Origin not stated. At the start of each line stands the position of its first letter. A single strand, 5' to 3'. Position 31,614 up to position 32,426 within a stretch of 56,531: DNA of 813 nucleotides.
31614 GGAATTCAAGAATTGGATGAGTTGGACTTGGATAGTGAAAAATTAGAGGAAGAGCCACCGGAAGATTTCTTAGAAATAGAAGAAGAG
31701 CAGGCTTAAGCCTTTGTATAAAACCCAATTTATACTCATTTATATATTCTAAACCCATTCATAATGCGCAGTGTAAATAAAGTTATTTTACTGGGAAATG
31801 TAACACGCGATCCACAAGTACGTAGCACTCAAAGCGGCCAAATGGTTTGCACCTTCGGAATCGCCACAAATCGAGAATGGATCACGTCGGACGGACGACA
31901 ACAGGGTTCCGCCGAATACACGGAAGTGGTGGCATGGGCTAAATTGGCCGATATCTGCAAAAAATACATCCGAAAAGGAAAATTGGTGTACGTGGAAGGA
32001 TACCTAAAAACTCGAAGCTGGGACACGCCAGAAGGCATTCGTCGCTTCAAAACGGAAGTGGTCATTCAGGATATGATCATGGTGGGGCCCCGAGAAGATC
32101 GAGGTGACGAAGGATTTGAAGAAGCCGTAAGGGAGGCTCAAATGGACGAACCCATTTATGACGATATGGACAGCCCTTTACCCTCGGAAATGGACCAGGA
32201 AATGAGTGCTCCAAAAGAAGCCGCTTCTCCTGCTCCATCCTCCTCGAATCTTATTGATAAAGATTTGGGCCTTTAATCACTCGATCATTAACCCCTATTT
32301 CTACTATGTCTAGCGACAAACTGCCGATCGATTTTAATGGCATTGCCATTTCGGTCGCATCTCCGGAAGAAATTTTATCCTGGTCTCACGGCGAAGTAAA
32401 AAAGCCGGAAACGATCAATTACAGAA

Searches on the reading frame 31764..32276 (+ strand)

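Call 69: search_protein_families(library=pfam, proteins=[window:31764-32276:+], max_evalue=0.00001)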
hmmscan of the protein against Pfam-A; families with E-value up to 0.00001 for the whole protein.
window:31764-32276:+ (170 aa): 1 family
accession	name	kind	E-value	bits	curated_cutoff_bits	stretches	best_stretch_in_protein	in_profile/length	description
PF00436.31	SSB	-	1.2e-33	115.7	26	1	4-106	1-103/104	Single-strand binding protein family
